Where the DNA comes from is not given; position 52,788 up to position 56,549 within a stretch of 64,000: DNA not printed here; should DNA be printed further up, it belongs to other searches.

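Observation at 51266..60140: HdrBC-less hdrA/mvhD-metVF operon: candidate novel electron-bifurcating methylene-H4F/H4MPT reductase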

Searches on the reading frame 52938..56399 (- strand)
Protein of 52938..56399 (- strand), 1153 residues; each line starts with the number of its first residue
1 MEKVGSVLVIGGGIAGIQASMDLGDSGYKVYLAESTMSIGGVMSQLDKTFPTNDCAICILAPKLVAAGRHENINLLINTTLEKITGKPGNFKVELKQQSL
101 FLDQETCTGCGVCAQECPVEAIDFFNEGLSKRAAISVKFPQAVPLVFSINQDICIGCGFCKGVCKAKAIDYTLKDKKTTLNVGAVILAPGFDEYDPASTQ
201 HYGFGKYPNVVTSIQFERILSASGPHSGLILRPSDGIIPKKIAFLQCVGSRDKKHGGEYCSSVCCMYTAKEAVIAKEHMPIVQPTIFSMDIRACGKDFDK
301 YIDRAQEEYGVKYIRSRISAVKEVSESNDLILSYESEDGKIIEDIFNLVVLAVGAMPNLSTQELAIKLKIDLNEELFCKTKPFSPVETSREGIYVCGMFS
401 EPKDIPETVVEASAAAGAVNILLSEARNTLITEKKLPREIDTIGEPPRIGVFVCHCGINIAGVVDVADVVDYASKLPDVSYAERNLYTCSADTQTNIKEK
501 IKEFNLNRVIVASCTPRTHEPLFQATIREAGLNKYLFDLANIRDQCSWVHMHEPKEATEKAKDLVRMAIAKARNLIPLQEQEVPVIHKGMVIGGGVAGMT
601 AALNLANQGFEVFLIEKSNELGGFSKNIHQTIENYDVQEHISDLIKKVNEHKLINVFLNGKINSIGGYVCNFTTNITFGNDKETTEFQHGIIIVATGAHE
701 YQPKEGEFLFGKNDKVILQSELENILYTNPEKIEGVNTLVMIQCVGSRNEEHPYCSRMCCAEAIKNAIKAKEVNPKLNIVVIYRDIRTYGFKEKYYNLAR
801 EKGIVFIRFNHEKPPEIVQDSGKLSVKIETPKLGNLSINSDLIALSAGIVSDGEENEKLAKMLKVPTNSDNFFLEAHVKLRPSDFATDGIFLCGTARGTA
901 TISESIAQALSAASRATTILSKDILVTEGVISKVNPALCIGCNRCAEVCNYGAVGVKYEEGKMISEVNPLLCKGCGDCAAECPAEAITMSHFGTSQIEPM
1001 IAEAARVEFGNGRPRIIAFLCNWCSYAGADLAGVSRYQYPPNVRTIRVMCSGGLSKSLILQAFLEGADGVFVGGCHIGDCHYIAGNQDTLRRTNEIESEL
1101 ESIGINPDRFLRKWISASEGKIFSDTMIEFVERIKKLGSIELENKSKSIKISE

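Call 3: search_protein_families(library=pfam, proteins=[window:52938-56399:-], max_evalue=0.01)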
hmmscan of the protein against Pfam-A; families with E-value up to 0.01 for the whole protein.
window:52938-56399:- (1153 aa): 27 families (the best 25 are shown)
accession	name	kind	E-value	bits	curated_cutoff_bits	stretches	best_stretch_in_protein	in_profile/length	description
PF02662.21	FlpD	-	3.4e-49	166.4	22.3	1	1016-1138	1-123/123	Methyl-viologen-reducing hydrogenase, delta subunit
PF07992.20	Pyr_redox_2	-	2.5e-25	89.9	26.1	2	6-415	2-290/291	Pyridine nucleotide-disulphide oxidoreductase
PF00037.32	Fer4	-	1.9e-21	75.3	21.1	4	102-123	3-24/24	4Fe-4S binding domain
PF12837.12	Fer4_6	-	3.7e-18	65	25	4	933-953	3-23/24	4Fe-4S binding domain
PF12831.13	FAD_oxidored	-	3e-15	56.9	27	2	590-635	3-49/416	FAD dependent oxidoreductase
PF14697.11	Fer4_21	-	3.2e-13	50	35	3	934-989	3-59/59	4Fe-4S dicluster domain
PF12797.12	Fer4_2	-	4e-13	48.8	24.5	2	101-119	4-22/22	4Fe-4S binding domain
PF12838.12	Fer4_7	-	4.7e-13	49.8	27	3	939-986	2-52/52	4Fe-4S dicluster domain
PF13450.12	NAD_binding_8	-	6.4e-13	49.2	21.9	1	591-634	1-44/68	NAD(P)-binding Rossmann-like domain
PF00890.30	FAD_binding_2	-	6.3e-11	42.5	20.4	1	591-623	4-36/414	FAD binding domain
PF01266.30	DAO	-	2.7e-10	40.7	27.9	1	591-625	4-39/353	FAD dependent oxidoreductase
PF25160.1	LdpA_Fe-S-bd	-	4.2e-10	39.7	27.6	0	104-124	25-45/49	LdpA Fe-S cluster-binding domain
PF13237.11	Fer4_10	-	5.6e-10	39.4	25.5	2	934-983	4-53/53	4Fe-4S dicluster domain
PF13484.11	Fer4_16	-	1.1e-09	39.4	30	1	107-165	2-64/66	4Fe-4S double cluster binding domain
PF13738.12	Pyr_redox_3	-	1.1e-09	38.5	30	1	588-700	166-269/305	Pyridine nucleotide-disulphide oxidoreductase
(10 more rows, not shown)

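Call 5: search_solved_structures(query=window:52938-56399:-, max_evalue=0.001, show_alignments=0)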
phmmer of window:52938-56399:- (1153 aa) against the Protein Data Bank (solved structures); distinct sequences matched with E-value up to 0.001: 29.
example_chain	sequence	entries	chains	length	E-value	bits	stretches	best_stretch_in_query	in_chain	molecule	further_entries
8rvv_A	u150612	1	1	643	7.1e-198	663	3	7-362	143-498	H(2):CoB-CoM heterodisulfide,ferredoxin reductase subunit A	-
5odc_A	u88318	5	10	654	9.3e-198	662.6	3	7-364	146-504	Heterodisulfide reductase, subunit A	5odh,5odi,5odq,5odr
8rvu_a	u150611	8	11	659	6e-192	643.3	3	7-362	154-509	H(2):CoB-CoM heterodisulfide,ferredoxin reductase subunit A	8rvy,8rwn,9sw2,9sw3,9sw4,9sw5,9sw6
9sfi_A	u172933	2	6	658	1.7e-165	555.8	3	6-335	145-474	CoB--CoM heterodisulfide reductase iron-sulfur subunit A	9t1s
7bkb_A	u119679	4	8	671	4.2e-163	547.8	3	7-368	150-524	CoB--CoM heterodisulfide reductase iron-sulfur subunit A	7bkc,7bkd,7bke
8rvu_F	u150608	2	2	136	3.8e-49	170.5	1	1013-1141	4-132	Methyl viologen-reducing hydrogenase, subunit D-related protein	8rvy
8rvv_F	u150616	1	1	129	1.2e-48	168.8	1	1013-1139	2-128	Methyl viologen-reducing hydrogenase, subunit D-related protein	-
5odc_D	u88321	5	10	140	3.5e-47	164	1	1013-1144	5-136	Methyl-viologen reducing hydrogenase subunit D | Methyl-viologen reducing hydrogenase, subunit D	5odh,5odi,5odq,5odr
6tjr_A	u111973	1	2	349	4.6e-43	150.3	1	178-418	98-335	Fumarate reductase/succinate dehydrogenase flavoprotein domain protein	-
7bkb_F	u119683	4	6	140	1.4e-40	142.1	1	1012-1142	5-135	F420-non-reducing hydrogenase subunit D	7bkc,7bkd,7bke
9sw2_D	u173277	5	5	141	1.6e-39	138.6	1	1015-1142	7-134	F420-non-reducing hydrogenase iron-sulfur subunit D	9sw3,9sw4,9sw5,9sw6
9sfi_K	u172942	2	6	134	7.8e-22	80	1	1013-1139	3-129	F420-non-reducing hydrogenase subunit delta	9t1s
9sw6_H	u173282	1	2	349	1.1e-14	56.3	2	99-169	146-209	Tungsten formylmethanofuran dehydrogenase, subunit F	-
5t5i_F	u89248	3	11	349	1.3e-13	52.8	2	99-169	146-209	Tungsten formylmethanofuran dehydrogenase subunit fwdF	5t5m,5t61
7bkb_K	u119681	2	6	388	1.4e-12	49.4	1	99-171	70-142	Formylmethanofuran dehydrogenase, subunit F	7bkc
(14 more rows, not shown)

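Call 7: find_encoding_contigs(protein=window:52938-56399:-, flank=10000, max_places=6)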
Protein window:52938-56399:- (1153 aa): no gene with exactly this product is on record in the collection.

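Call 10: find_homologous_proteins(query=window:52938-56399:-, max_evalue=1e-20)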
Query window:52938-56399:- (1153 aa): 8000 proteins with E <= 1e-20 among 8000 candidates; the best 120 are listed.
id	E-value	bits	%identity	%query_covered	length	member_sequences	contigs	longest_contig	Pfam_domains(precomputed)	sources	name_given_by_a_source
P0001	0.0e+0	2535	95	100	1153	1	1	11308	PF14697.12,PF17179.10,PF13450.13,PF02662.22,PF07992.21,PF12837.13,PF00070.34,PF03486.21,PF13484.12,PF12838.13,PF13459.12,PF01134.29,PF12831.14,PF01946.24,PF01266.31,PF12797.13,PF00890.31,PF00037.33,PF13738.13,PF01262.28,PF25160.2,PF13237.12,PF13187.12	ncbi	-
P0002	0.0e+0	2496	94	100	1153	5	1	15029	PF14697.12,PF17179.10,PF13450.13,PF02662.22,PF07992.21,PF12837.13,PF00070.34,PF03486.21,PF13484.12,PF12838.13,PF01134.29,PF01494.26,PF12831.14,PF01946.24,PF01266.31,PF12797.13,PF00890.31,PF00037.33,PF13738.13,PF01262.28,PF25160.2,PF13237.12,PF13187.12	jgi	-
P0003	0.0e+0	2460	93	100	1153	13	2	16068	PF14697.12,PF17179.10,PF13450.13,PF02662.22,PF07992.21,PF12837.13,PF00070.34,PF03486.21,PF13484.12,PF12838.13,PF13459.12,PF01134.29,PF12831.14,PF01946.24,PF01266.31,PF12797.13,PF00890.31,PF00037.33,PF13738.13,PF01262.28,PF25160.2,PF13237.12,PF13187.12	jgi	jgi:heterodisulfide reductase subunit A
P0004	0.0e+0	2403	90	100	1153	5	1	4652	PF14697.12,PF17179.10,PF13450.13,PF02662.22,PF07992.21,PF12837.13,PF00070.34,PF03486.21,PF13484.12,PF12838.13,PF13459.12,PF01134.29,PF12831.14,PF01266.31,PF12797.13,PF00890.31,PF00037.33,PF13738.13,PF01262.28,PF25160.2,PF13237.12,PF13187.12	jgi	jgi:heterodisulfide reductase subunit A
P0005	0.0e+0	2384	89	100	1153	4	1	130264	PF14697.12,PF13450.13,PF07992.21,PF12837.13,PF00070.34,PF03486.21,PF13484.12,PF13459.12,PF01266.31,PF00890.31,PF13738.13,PF25160.2,PF13237.12,PF17179.10,PF02662.22,PF12838.13,PF01134.29,PF01494.26,PF12831.14,PF01946.24,PF12797.13,PF00037.33,PF01262.28,PF13183.12,PF13187.12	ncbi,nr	ncbi:MAG: hydrogenase iron-sulfur subunit [Candidatus Lokiarchaeota archaeon]|nr:hydrogenase iron-su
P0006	0.0e+0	2347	88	100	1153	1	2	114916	PF14697.12,PF13450.13,PF07992.21,PF12837.13,PF00070.34,PF03486.21,PF13484.12,PF13459.12,PF01266.31,PF00890.31,PF13738.13,PF25160.2,PF13237.12,PF17179.10,PF02662.22,PF12838.13,PF01134.29,PF01494.26,PF12831.14,PF01946.24,PF12797.13,PF00037.33,PF01262.28,PF13187.12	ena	-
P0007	0.0e+0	2338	89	98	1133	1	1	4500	PF14697.12,PF17179.10,PF13450.13,PF02662.22,PF07992.21,PF12837.13,PF13484.12,PF12838.13,PF13459.12,PF12831.14,PF01266.31,PF12797.13,PF00890.31,PF00037.33,PF13738.13,PF25160.2,PF13237.12,PF13183.12,PF13187.12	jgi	jgi:heterodisulfide reductase subunit A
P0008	0.0e+0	2335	87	99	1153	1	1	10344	PF14697.12,PF13450.13,PF07992.21,PF12837.13,PF00070.34,PF03486.21,PF13484.12,PF13459.12,PF01266.31,PF00890.31,PF13738.13,PF25160.2,PF13237.12,PF17179.10,PF02662.22,PF12838.13,PF01134.29,PF01494.26,PF12831.14,PF01946.24,PF12797.13,PF00037.33,PF01262.28,PF13187.12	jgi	-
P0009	0.0e+0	2327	87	99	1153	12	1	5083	PF14697.12,PF17179.10,PF13450.13,PF02662.22,PF07992.21,PF12837.13,PF00070.34,PF03486.21,PF13484.12,PF12838.13,PF13459.12,PF01134.29,PF12831.14,PF01946.24,PF01266.31,PF12797.13,PF00890.31,PF00037.33,PF13738.13,PF01262.28,PF25160.2,PF13237.12,PF13187.12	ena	-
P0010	0.0e+0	2315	86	100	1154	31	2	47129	PF14697.12,PF17179.10,PF13450.13,PF02662.22,PF07992.21,PF12837.13,PF00070.34,PF03486.21,PF13484.12,PF12838.13,PF13459.12,PF01134.29,PF12831.14,PF01946.24,PF01266.31,PF12797.13,PF00890.31,PF00037.33,PF13738.13,PF25160.2,PF13237.12,PF13187.12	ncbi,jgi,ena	-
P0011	0.0e+0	2216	82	100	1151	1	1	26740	PF14697.12,PF13450.13,PF07992.21,PF12837.13,PF00070.34,PF03486.21,PF13484.12,PF13459.12,PF01266.31,PF00890.31,PF13738.13,PF25160.2,PF13237.12,PF17179.10,PF02662.22,PF12838.13,PF01134.29,PF01494.26,PF12831.14,PF01946.24,PF12797.13,PF00037.33,PF01262.28,PF13183.12,PF13187.12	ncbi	-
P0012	0.0e+0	2207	82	99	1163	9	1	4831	PF14697.12,PF13450.13,PF07992.21,PF12837.13,PF00070.34,PF03486.21,PF13484.12,PF13459.12,PF01266.31,PF00890.31,PF13738.13,PF25160.2,PF13237.12,PF17179.10,PF02662.22,PF12838.13,PF01134.29,PF12831.14,PF01946.24,PF12797.13,PF00037.33,PF01262.28,PF13183.12,PF13187.12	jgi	-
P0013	0.0e+0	2206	82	99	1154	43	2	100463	PF14697.12,PF13450.13,PF07992.21,PF12837.13,PF00070.34,PF03486.21,PF13484.12,PF13459.12,PF01266.31,PF00890.31,PF13738.13,PF25160.2,PF13237.12,PF17179.10,PF02662.22,PF12838.13,PF13454.13,PF01134.29,PF12831.14,PF01946.24,PF12797.13,PF00037.33,PF13183.12,PF13187.12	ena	-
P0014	0.0e+0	2185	81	100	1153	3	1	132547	PF14697.12,PF13450.13,PF07992.21,PF12837.13,PF00070.34,PF03486.21,PF13484.12,PF13534.12,PF13459.12,PF01266.31,PF00890.31,PF13738.13,PF25160.2,PF13237.12,PF17179.10,PF02662.22,PF12838.13,PF13454.13,PF01134.29,PF01494.26,PF12831.14,PF01946.24,PF12797.13,PF00037.33,PF01262.28,PF13183.12,PF13187.12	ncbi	-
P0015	0.0e+0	2185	81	100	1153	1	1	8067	PF14697.12,PF13450.13,PF07992.21,PF12837.13,PF00070.34,PF03486.21,PF13484.12,PF13459.12,PF01266.31,PF00890.31,PF13738.13,PF25160.2,PF13237.12,PF17179.10,PF02662.22,PF12838.13,PF01134.29,PF12831.14,PF01946.24,PF12797.13,PF00037.33,PF01262.28,PF13183.12,PF13187.12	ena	-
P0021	0.0e+0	2056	75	100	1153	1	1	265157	PF14697.12,PF17179.10,PF13450.13,PF02662.22,PF07992.21,PF12837.13,PF03486.21,PF13484.12,PF12838.13,PF13459.12,PF01134.29,PF01494.26,PF12831.14,PF01946.24,PF01266.31,PF12797.13,PF00890.31,PF00037.33,PF13738.13,PF25160.2,PF13237.12,PF13183.12,PF13187.12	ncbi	ncbi:MAG: hydrogenase iron-sulfur subunit [Promethearchaeota archaeon]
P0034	0.0e+0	1862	69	100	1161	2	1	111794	PF14697.12,PF13450.13,PF07992.21,PF12837.13,PF00070.34,PF03486.21,PF12798.13,PF13484.12,PF13459.12,PF01266.31,PF00890.31,PF13738.13,PF25160.2,PF13237.12,PF17179.10,PF02662.22,PF12838.13,PF01134.29,PF12831.14,PF12797.13,PF00037.33,PF01262.28,PF13183.12,PF13187.12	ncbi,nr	ncbi:MAG: hydrogenase iron-sulfur subunit [Candidatus Lokiarchaeota archaeon]|nr:hydrogenase iron-su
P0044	0.0e+0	1734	67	90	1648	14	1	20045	PF14697.12,PF13241.13,PF13450.13,PF07992.21,PF12837.13,PF00070.34,PF03486.21,PF13484.12,PF05834.19,PF01266.31,PF14691.12,PF00890.31,PF13738.13,PF25160.2,PF13237.12,PF02737.25,PF02662.22,PF12838.13,PF13454.13,PF01134.29,PF01494.26,PF12831.14,PF01946.24,PF01593.31,PF12797.13,PF00037.33,PF01262.28,PF13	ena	-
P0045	0.0e+0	1732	68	87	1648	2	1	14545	PF14697.12,PF13241.13,PF13450.13,PF07992.21,PF12837.13,PF00070.34,PF03486.21,PF13484.12,PF05834.19,PF01266.31,PF14691.12,PF00890.31,PF13738.13,PF25160.2,PF13237.12,PF02737.25,PF02662.22,PF12838.13,PF13454.13,PF01134.29,PF01494.26,PF12831.14,PF01946.24,PF01593.31,PF12797.13,PF00037.33,PF01262.28,PF13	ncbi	ncbi:MAG: FAD-dependent oxidoreductase [Candidatus Hodarchaeota archaeon]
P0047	0.0e+0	1710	64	90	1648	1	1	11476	PF14697.12,PF13241.13,PF13450.13,PF07992.21,PF12837.13,PF00070.34,PF03486.21,PF13484.12,PF05834.19,PF01266.31,PF14691.12,PF00890.31,PF13738.13,PF25160.2,PF13237.12,PF02737.25,PF02662.22,PF12838.13,PF13454.13,PF01134.29,PF01494.26,PF12831.14,PF01946.24,PF01593.31,PF12797.13,PF00037.33,PF01262.28,PF13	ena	-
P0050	0.0e+0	1703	67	86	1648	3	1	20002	PF14697.12,PF13241.13,PF13450.13,PF07992.21,PF12837.13,PF00070.34,PF03486.21,PF13484.12,PF05834.19,PF01266.31,PF14691.12,PF00890.31,PF13738.13,PF25160.2,PF13237.12,PF02737.25,PF02662.22,PF12838.13,PF13454.13,PF01134.29,PF01494.26,PF12831.14,PF01946.24,PF01593.31,PF12797.13,PF00037.33,PF01262.28,PF13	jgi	-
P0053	0.0e+0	1696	65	86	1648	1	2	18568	PF14697.12,PF13241.13,PF13450.13,PF07992.21,PF12837.13,PF00070.34,PF03486.21,PF13484.12,PF01266.31,PF14691.12,PF00890.31,PF13738.13,PF25160.2,PF13237.12,PF02737.25,PF02662.22,PF12838.13,PF13454.13,PF01134.29,PF01494.26,PF12831.14,PF01946.24,PF01593.31,PF12797.13,PF00037.33,PF01262.28,PF13187.12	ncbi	ncbi:MAG: FAD-dependent oxidoreductase [Candidatus Hodarchaeota archaeon]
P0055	0.0e+0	1682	66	87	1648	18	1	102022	PF14697.12,PF13241.13,PF13450.13,PF07992.21,PF12837.13,PF00070.34,PF03486.21,PF13484.12,PF05834.19,PF01266.31,PF14691.12,PF00890.31,PF13738.13,PF25160.2,PF13237.12,PF02662.22,PF12838.13,PF13454.13,PF01134.29,PF01494.26,PF12831.14,PF01946.24,PF01593.31,PF12797.13,PF00037.33,PF01262.28,PF13187.12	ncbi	ncbi:MAG: FAD-dependent oxidoreductase [Candidatus Hermodarchaeota archaeon]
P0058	0.0e+0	1666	65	87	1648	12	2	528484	PF14697.12,PF13241.13,PF13450.13,PF07992.21,PF12837.13,PF00070.34,PF03486.21,PF13484.12,PF05834.19,PF01266.31,PF14691.12,PF00890.31,PF13738.13,PF25160.2,PF13237.12,PF02737.25,PF02662.22,PF12838.13,PF13454.13,PF01134.29,PF01494.26,PF12831.14,PF01946.24,PF01593.31,PF12797.13,PF00037.33,PF01262.28,PF13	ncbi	ncbi:MAG: FAD-dependent oxidoreductase [Promethearchaeota archaeon]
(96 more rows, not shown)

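Call 15: find_encoding_contigs(protein=P0005, flank=10000, max_places=2)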
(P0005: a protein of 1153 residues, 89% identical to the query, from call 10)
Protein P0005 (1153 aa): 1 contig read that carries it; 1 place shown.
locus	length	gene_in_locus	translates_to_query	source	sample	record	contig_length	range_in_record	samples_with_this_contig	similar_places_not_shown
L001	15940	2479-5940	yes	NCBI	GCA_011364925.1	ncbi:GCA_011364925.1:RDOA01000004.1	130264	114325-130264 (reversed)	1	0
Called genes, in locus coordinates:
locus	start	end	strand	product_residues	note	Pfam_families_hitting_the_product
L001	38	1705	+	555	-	PF13738:Pyr_redox_3 (weak), PF00890:FAD_binding_2 (weak), PF01266:DAO (weak), PF07992:Pyr_redox_2, PF12831:FAD_oxidored (weak), PF13450:NAD_binding_8, PF00037:Fer4 (weak), PF12838:Fer4_7, +6 more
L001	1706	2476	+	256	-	PF02662:FlpD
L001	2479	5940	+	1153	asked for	PF07992:Pyr_redox_2, PF12831:FAD_oxidored (weak), PF00037:Fer4, PF07992:Pyr_redox_2, PF12831:FAD_oxidored, PF14697:Fer4_21, PF12838:Fer4_7, PF02662:FlpD, +19 more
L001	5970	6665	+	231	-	PF12225:DUF5981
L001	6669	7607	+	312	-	PF02219:MTHFR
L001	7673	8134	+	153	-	PF04545:Sigma70_r4 (weak), PF13404:HTH_AsnC-type, PF13412:HTH_24, PF22451:NirdL-like_HTH (weak), PF01037:AsnC_trans_reg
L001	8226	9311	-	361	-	PF00753:Lactamase_B, PF19583:ODP (weak), PF23023:Anti-Pycsar_Apyc1 (weak), PF12706:Lactamase_B_2 (weak)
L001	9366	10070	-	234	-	-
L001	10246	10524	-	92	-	-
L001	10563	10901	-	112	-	-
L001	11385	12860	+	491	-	-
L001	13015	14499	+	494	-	PF13088:BNR_2 (faint), PF02012:BNR (faint)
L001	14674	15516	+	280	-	-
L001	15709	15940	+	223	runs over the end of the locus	PF12225:DUF5981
